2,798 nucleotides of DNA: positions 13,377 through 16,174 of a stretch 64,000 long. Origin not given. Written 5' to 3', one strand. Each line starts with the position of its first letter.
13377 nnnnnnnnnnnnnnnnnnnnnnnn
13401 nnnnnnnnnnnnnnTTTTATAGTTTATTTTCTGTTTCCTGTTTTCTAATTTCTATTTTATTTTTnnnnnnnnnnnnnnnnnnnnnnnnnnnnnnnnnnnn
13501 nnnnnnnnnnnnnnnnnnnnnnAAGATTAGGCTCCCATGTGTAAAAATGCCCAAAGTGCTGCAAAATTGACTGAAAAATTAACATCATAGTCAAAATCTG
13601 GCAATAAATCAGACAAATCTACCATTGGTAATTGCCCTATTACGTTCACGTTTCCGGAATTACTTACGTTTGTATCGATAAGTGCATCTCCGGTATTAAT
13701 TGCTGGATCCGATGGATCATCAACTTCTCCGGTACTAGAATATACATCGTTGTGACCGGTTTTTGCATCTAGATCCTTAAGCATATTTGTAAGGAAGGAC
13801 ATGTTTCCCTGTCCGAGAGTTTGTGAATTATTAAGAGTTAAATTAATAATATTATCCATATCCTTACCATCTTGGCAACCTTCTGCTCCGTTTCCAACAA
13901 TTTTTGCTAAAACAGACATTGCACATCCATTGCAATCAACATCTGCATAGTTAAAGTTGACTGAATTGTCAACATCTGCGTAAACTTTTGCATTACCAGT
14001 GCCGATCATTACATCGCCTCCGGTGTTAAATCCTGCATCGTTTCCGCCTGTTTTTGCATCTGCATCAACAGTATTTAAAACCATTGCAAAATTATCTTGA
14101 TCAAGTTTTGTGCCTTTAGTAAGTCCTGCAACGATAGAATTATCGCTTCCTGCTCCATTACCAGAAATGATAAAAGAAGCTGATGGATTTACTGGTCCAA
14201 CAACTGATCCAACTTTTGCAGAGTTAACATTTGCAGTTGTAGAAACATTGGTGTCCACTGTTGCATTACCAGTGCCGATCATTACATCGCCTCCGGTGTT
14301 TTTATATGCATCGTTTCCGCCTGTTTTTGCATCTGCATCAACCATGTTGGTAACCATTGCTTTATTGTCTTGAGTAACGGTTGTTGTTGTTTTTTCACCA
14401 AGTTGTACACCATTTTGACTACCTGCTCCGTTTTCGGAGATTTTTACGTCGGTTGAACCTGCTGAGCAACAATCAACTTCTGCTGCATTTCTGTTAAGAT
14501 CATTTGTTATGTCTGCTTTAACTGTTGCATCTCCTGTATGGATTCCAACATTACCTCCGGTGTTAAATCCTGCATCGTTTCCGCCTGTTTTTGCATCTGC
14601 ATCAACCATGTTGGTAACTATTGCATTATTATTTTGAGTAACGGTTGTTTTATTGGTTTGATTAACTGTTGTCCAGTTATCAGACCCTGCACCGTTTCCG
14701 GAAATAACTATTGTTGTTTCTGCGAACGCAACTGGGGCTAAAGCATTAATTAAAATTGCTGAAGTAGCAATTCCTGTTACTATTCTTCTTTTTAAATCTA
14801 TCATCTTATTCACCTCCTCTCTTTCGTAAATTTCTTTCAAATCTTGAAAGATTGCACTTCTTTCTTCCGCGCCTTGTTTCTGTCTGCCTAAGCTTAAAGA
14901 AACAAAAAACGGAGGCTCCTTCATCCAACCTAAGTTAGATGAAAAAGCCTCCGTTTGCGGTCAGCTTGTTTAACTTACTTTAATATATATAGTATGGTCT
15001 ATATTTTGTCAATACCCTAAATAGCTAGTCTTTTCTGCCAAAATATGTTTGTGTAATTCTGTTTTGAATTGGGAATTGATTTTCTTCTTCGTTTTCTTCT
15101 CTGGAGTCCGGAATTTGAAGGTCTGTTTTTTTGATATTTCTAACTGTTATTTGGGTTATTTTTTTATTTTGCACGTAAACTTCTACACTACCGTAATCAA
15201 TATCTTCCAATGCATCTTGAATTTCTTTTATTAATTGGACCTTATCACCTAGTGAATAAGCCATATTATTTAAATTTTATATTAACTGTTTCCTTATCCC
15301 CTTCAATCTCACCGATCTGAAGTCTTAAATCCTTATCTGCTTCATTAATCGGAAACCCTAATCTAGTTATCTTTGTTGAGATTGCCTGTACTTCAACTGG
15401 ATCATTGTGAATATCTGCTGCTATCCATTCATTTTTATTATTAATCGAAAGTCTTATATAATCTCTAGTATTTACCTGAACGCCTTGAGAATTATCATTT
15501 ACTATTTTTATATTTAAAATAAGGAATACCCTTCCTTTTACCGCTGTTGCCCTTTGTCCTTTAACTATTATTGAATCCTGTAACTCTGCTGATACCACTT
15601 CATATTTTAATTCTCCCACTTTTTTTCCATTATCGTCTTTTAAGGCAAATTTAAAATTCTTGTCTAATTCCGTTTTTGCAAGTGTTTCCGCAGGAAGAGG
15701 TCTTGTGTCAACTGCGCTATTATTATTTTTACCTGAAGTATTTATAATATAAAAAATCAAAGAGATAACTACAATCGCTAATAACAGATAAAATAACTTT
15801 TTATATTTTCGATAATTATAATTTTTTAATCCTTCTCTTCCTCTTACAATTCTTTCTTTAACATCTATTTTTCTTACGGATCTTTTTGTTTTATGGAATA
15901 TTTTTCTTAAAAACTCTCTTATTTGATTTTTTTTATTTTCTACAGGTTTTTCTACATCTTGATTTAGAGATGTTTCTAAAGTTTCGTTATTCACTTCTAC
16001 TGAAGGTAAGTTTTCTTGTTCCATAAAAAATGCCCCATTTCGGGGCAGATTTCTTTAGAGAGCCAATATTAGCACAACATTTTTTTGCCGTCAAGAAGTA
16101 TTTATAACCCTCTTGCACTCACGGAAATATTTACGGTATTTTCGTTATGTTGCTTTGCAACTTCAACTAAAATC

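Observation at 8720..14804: Sortase-coupled island of four paralogous Asn/Gly/Thr-rich repeat surface proteins with Cys-knot spacers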

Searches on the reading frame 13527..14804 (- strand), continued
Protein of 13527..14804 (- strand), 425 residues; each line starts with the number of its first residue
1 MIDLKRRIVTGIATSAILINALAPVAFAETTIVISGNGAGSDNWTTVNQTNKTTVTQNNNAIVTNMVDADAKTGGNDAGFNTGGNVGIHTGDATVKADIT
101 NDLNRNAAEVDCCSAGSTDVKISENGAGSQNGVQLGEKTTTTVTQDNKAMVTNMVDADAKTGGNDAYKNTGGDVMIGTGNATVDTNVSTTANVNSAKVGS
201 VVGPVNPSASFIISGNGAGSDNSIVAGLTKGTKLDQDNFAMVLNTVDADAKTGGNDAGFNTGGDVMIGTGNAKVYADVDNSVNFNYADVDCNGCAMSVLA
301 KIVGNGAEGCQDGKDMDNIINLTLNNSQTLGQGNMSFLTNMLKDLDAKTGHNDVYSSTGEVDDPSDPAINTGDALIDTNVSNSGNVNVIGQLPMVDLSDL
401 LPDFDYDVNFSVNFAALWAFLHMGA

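Call 66: fold_search(model_id=the predicted structure, library=viral)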
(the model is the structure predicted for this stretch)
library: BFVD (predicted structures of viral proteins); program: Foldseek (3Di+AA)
matches with E <= 10: 393; with E <= 0.001: 0
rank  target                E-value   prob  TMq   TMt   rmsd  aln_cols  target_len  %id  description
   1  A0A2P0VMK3            2.0e-03  0.09  0.09  0.11  40.2       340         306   12  Uncharacterized protein [Tetraselmis virus 1]
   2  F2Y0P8                4.0e-03  0.02  0.05  0.05  42.9       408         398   14  (no name in the UniProt tables at hand)
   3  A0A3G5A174            5.1e-03  0.07  0.07  0.11  39.7       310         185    8  Uncharacterized protein [Harvfovirus sp.]
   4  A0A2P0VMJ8            5.7e-03  0.10  0.12  0.11  43.0       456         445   14  Uncharacterized protein [Tetraselmis virus 1]
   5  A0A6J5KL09            8.4e-03  0.03  0.07  0.04  39.0       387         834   11  Parallel beta-helix repeat [uncultured Caudovirales phage]
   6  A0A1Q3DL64            1.3e-02  0.06  0.06  0.11  40.5       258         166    8  Uncharacterized protein [Chionoecetes opilio bacilliform virus]
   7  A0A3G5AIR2            1.4e-02  0.01  0.04  0.03  40.0       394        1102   11  Collagen-like protein [Solumvirus sp.]
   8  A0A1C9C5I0            1.6e-02  0.08  0.11  0.14  39.6       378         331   13  Uncharacterized protein [Heterosigma akashiwo virus 01]
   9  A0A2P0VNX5            2.2e-02  0.04  0.07  0.05  41.9       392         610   13  Uncharacterized protein [Tetraselmis virus 1]
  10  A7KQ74                2.4e-02  0.02  0.06  0.07  42.5       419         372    9  Uncharacterized protein [Gallid alphaherpesvirus 2]
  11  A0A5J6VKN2            2.5e-02  0.02  0.06  0.03  41.1       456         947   10  Uncharacterized protein [Megaviridae environmental sample]
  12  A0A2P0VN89            2.6e-02  0.03  0.07  0.09  42.7       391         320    9  Uncharacterized protein [Tetraselmis virus 1]
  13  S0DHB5                3.5e-02  0.03  0.06  0.07  39.7       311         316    9  Uncharacterized protein [Cotesia sesamiae Kitale bracovirus]
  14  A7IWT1                5.2e-02  0.02  0.06  0.07  40.9       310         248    9  Uncharacterized protein b406L [Paramecium bursaria Chlorella virus NY2A]
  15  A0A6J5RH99            5.5e-02  0.01  0.06  0.04  48.8       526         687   12  Uncharacterized protein [uncultured Caudovirales phage]
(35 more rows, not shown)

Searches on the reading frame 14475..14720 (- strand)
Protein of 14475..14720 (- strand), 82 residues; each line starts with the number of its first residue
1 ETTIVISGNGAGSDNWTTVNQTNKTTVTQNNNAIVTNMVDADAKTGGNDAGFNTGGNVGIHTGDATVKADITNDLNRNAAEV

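Call 8: search_solved_structures(query=A1, max_evalue=10, show_alignments=2)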
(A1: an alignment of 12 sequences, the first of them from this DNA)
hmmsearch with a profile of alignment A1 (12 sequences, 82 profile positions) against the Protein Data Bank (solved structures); distinct sequences matched with E-value up to 10: 0.

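Call 18: find_homologous_proteins(query=A1, max_evalue=0.001)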
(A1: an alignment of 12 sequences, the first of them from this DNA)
Query A1 (12 sequences) (82 aa, profile of the alignment): 10 proteins with E <= 0.001 among 503 candidates.
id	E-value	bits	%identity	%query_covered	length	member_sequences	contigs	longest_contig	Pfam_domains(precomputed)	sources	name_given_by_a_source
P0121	2.1e-30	123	56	94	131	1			-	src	-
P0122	1.6e-20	91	76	100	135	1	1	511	-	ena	-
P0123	1.1e-19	88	73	100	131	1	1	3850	-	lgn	-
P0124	2.5e-19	87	53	99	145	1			-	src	-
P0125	7.2e-18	83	68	100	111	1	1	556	-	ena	-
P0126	2.4e-17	81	46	98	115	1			-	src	-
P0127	6.2e-15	73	52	94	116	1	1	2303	-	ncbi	-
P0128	9.4e-15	73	49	77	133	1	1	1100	-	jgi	jgi:hypothetical protein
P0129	3.6e-9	55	59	74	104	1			-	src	-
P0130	3.6e-8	51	40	95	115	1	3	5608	-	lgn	-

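Call 33: search_protein_representatives(alignment_id=A1)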
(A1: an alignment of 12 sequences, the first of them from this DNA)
Query: 12 sequences, 82 profile positions. Proteins with E-value up to 0.001 (for the whole library): 3039; up to 1e-10: 2001; up to 1e-30: 728. The best 150 are listed.
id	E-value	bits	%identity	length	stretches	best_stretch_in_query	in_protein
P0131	8.6e-97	333.8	-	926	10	3-77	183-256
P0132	1.9e-94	326.3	-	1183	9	3-80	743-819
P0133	5.0e-87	302.5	-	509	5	2-81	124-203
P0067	9.6e-87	301.6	-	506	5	3-81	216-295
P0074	1.0e-86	301.5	-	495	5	2-80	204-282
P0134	4.6e-83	289.9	-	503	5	2-81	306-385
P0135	2.3e-82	287.6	-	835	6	2-80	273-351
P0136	1.4e-81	285.1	-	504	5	3-81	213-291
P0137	3.5e-78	274.2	-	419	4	1-81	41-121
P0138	1.9e-77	271.8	-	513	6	3-81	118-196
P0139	2.7e-77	271.3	-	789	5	2-80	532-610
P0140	9.5e-76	266.4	-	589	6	2-79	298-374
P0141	8.5e-75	263.3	-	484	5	3-81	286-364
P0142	3.1e-74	261.5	-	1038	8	3-80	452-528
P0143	1.1e-73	259.7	-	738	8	2-81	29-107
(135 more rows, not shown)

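Call 69: search_protein_families(library=pfam, proteins=[P0131, P0132, P0135, P0142], max_evalue=0.01)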
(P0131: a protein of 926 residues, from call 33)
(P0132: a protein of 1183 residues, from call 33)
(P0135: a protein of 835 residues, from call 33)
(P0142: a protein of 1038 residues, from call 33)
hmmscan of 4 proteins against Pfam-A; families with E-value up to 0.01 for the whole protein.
P0131 (926 aa): 0 families

P0132 (1183 aa): 0 families

P0135 (835 aa): 0 families

P0142 (1038 aa): 0 families

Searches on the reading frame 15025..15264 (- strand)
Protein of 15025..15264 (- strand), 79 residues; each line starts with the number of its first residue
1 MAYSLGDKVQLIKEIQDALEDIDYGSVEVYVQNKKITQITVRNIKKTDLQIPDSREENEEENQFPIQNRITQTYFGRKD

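Call 52: search_protein_families(library=pfam, proteins=[window:15025-15264:-], max_evalue=5)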
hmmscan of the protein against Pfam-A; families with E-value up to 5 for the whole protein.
window:15025-15264:- (79 aa): 1 family
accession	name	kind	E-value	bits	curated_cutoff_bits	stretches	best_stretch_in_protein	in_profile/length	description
PF10055.14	DUF2292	-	3.6e-08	33.3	22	1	12-39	2-29/37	Uncharacterized small protein (DUF2292)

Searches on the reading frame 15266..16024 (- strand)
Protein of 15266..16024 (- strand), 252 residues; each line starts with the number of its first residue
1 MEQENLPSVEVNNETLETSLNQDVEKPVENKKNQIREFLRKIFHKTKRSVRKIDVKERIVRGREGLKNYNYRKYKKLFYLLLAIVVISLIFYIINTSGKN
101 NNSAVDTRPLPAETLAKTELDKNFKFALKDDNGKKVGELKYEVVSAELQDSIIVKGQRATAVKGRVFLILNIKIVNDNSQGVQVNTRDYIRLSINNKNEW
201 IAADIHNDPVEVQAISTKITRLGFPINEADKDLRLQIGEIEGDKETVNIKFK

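Call 3: search_protein_families(library=pfam, proteins=[window:15266-16024:-], max_evalue=1)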
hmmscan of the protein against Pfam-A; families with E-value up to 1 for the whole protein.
window:15266-16024:- (252 aa): 1 family
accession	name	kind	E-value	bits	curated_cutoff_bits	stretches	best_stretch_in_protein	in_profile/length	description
PF19055.6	ABC2_membrane_7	-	0.097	12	22.7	1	7-88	112-193/410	ABC-2 type transporter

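Call 52: search_protein_families(library=pfam, proteins=[window:15266-16024:-], max_evalue=5)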
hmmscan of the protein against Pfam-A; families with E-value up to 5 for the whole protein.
window:15266-16024:- (252 aa): 1 family
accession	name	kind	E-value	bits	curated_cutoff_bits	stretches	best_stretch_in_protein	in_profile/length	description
PF19055.6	ABC2_membrane_7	-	0.097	12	22.7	1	7-88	112-193/410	ABC-2 type transporter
